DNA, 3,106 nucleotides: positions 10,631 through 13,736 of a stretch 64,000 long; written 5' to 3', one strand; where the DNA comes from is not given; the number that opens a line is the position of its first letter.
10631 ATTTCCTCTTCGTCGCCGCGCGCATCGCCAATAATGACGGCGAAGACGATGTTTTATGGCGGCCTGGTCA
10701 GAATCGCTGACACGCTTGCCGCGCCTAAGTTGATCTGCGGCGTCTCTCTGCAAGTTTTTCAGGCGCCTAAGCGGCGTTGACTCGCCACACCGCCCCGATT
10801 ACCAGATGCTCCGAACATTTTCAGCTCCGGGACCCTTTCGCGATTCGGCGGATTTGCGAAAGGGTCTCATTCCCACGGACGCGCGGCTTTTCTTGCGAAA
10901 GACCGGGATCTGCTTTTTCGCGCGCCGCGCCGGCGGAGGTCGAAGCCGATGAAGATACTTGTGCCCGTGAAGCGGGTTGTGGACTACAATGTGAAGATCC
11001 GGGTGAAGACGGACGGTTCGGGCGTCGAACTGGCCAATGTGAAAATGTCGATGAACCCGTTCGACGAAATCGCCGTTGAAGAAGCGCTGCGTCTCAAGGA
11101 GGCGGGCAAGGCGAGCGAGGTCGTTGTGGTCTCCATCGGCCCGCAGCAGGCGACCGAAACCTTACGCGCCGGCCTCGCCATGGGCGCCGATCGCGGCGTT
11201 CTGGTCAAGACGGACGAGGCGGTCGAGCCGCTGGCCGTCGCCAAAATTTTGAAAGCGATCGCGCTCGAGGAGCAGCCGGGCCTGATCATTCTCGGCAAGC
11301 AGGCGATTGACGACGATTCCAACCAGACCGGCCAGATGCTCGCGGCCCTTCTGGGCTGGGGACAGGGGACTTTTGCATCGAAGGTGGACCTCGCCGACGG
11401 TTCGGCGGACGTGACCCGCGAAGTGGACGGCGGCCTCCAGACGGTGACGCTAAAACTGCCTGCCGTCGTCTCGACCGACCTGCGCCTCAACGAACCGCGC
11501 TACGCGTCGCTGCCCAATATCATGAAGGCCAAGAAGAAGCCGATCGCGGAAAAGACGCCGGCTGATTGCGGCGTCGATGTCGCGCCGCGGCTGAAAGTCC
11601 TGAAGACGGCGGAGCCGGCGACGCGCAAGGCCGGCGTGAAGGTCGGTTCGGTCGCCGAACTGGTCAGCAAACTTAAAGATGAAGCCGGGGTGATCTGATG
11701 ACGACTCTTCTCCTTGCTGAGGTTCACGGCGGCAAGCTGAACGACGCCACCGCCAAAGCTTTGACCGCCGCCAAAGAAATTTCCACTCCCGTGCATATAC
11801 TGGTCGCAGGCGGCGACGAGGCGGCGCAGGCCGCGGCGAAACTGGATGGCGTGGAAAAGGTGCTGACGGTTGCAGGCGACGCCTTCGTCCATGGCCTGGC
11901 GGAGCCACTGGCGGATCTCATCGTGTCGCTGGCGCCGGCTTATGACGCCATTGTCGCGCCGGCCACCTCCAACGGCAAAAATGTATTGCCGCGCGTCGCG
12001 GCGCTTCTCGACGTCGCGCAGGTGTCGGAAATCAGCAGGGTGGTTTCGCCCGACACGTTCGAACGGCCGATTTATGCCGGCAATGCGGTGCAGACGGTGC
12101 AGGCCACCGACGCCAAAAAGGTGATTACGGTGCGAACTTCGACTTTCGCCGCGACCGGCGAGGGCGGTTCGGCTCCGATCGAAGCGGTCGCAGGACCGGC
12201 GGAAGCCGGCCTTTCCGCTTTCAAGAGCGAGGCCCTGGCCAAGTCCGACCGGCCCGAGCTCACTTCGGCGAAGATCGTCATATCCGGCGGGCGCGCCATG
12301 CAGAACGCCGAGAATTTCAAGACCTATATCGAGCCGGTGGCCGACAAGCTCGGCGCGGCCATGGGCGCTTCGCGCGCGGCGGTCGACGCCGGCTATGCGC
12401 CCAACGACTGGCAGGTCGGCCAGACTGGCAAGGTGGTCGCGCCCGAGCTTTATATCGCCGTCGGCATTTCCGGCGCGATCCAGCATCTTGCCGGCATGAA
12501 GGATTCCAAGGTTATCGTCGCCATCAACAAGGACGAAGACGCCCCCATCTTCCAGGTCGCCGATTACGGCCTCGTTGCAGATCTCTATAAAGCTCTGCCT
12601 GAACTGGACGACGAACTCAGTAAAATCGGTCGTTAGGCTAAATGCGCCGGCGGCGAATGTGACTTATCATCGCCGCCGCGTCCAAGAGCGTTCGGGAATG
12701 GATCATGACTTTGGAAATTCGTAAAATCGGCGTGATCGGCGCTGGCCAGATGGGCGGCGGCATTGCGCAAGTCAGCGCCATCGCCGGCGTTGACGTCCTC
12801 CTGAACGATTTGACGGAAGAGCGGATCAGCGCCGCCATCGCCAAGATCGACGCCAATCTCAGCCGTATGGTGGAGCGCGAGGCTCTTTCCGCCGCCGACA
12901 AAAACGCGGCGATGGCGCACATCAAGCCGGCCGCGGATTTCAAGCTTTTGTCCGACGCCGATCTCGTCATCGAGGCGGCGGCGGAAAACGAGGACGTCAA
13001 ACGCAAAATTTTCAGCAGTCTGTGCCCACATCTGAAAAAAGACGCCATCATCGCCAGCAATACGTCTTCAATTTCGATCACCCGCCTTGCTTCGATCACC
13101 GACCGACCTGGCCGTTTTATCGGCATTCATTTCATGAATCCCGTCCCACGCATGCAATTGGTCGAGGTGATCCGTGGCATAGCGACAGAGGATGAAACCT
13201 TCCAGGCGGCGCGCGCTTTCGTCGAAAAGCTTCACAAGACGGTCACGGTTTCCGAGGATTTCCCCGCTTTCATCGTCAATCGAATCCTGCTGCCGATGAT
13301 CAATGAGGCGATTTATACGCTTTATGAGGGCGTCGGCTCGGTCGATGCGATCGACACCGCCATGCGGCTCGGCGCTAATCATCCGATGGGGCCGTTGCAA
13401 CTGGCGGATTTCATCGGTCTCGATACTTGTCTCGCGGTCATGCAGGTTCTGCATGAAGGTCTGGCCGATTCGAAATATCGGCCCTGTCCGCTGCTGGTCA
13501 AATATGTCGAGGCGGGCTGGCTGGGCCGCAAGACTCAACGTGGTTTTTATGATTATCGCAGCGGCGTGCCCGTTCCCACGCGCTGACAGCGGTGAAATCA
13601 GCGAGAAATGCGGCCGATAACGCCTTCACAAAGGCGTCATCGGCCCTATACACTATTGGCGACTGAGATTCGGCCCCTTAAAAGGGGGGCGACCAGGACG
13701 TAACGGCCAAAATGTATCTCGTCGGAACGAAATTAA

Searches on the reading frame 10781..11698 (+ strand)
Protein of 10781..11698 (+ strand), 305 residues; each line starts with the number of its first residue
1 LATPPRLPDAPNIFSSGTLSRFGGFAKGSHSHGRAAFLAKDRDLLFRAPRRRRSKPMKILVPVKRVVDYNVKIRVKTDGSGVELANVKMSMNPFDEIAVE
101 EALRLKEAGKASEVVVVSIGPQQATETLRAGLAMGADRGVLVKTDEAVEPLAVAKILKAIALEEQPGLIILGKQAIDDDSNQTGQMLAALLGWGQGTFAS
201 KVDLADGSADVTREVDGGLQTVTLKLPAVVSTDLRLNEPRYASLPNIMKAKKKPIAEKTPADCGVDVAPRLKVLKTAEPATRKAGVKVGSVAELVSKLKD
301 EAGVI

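Call 34: search_protein_families(library=ncbifam, proteins=[window:10781-11698:+], max_evalue=1e-10)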
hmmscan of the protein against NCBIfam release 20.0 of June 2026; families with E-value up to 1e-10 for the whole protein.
window:10781-11698:+ (305 aa): 5 families
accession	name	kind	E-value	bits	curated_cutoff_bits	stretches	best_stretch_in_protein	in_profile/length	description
NF040731.1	flavo_sub_EftB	exception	4.4e-33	114.7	445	1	58-298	1-250/260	electron transfer flavoprotein subunit beta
NF042971.1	AcrlCoAredClosAcrB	equivalog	7.8e-31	107.1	475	1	57-255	1-202/266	acryloyl-CoA reductase electron transfer subunit gamma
TIGR04503.1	mft_etfB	hypoth_equivalog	4.4e-21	75.5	200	1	75-283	14-239/290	mycofactocin-associated electron transfer flavoprotein beta subunit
NF002888.0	PRK03359.1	subfamily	2.4e-19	69.8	219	1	57-282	1-230/256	putative electron transfer flavoprotein FixA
NF008998.0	PRK12342.1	equivalog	2.2e-14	53.5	338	1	57-297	1-244/254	electron transfer flavoprotein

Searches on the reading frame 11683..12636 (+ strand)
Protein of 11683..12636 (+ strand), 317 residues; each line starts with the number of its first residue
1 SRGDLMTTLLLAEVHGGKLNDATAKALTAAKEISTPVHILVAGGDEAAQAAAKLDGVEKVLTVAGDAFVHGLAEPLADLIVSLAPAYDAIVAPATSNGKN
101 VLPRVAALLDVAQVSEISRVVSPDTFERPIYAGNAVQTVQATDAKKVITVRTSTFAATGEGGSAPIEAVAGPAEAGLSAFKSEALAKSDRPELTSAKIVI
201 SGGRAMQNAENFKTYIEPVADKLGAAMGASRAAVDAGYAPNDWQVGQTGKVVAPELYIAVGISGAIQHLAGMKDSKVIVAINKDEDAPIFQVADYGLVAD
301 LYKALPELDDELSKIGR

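Call 34: search_protein_families(library=ncbifam, proteins=[window:11683-12636:+], max_evalue=1e-10)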
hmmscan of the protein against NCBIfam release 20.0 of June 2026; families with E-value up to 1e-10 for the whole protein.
window:11683-12636:+ (317 aa): 5 families
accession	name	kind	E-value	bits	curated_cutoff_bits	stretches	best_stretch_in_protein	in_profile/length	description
NF042970.1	AcrlCoAredClosAcrA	equivalog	1.2e-40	139.7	600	1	192-313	235-358/360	acryloyl-CoA reductase electron transfer subunit beta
NF038209.1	mft_etfA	equivalog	3.8e-38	131.5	240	1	38-312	26-302/303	mycofactocin-associated electron transfer flavoprotein alpha subunit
NF002889.0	PRK03363.1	equivalog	9e-31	107.3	549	1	27-312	21-311/313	electron transfer flavoprotein subunit alpha/FixB family protein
NF008884.0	PRK11916.1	equivalog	2.3e-29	102.7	528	1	23-314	17-312/312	electron transfer flavoprotein subunit alpha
NF051845.1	EtFlavAlphaProt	equivalog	5.7e-27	94.7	600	1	24-308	115-395/406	electron transfer flavoprotein subunit alpha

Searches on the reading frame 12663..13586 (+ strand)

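Call 34: search_protein_families(library=ncbifam, proteins=[window:12663-13586:+], max_evalue=1e-10)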
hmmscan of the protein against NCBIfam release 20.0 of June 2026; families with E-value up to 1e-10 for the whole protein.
window:12663-13586:+ (307 aa): 19 families
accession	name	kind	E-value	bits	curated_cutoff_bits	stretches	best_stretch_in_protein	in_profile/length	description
NF005715.0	PRK07530.1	equivalog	5.8e-161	534.7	420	1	18-307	3-292/292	3-hydroxybutyryl-CoA dehydrogenase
NF004474.0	PRK05808.1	subfamily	1.3e-126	421.7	408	1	18-298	2-282/283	3-hydroxybutyryl-CoA dehydrogenase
NF006124.0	PRK08268.1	subfamily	9e-93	311.9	508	1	16-302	4-291/507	3-hydroxyacyl-CoA dehydrogenase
NF006722.0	PRK09260.1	equivalog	5.5e-91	304.8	429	1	19-300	2-283/289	3-hydroxyacyl-CoA dehydrogenase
NF005875.0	PRK07819.1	subfamily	7.4e-90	301.2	319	1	17-298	3-286/287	3-hydroxybutyryl-CoA dehydrogenase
TIGR02279.1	PaaC-3OHAcCoADH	equivalog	6.5e-77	259.5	669.4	1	18-301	4-288/503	3-hydroxyacyl-CoA dehydrogenase PaaH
NF008727.0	PRK11730.1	equivalog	1.1e-72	245.5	870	1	17-299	311-593/717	fatty acid oxidation complex subunit alpha FadB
NF008363.0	PRK11154.1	equivalog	2.2e-66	224.4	869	1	15-299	305-587/708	fatty acid oxidation complex subunit alpha FadJ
NF004699.0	PRK06035.1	equivalog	3.6e-64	216.7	500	1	18-298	2-290/294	3-hydroxyacyl-CoA dehydrogenase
TIGR02437.1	FadB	equivalog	4e-60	204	933.55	1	20-299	314-593/714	fatty acid oxidation complex subunit alpha FadB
NF006143.0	PRK08293.1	equivalog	1.9e-59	201.4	312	1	18-299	3-288/291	3-hydroxyacyl-CoA dehydrogenase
TIGR02441.1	fa_ox_alpha_mit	equivalog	1e-55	189.2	964.65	1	17-302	333-617/737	fatty acid oxidation complex subunit alpha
TIGR02440.1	FadJ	equivalog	1.5e-55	188.8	968.45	1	17-299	302-582/699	fatty acid oxidation complex subunit alpha FadJ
NF006125.0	PRK08269.1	equivalog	1.7e-49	168.6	427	1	18-300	4-298/334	3-hydroxybutyryl-CoA dehydrogenase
NF042925.1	FHMPC_DH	equivalog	1.3e-47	162.6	500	1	21-299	2-281/304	5-formyl-3-hydroxy-2-methylpyridine 4-carboxylate 5-dehydrogenase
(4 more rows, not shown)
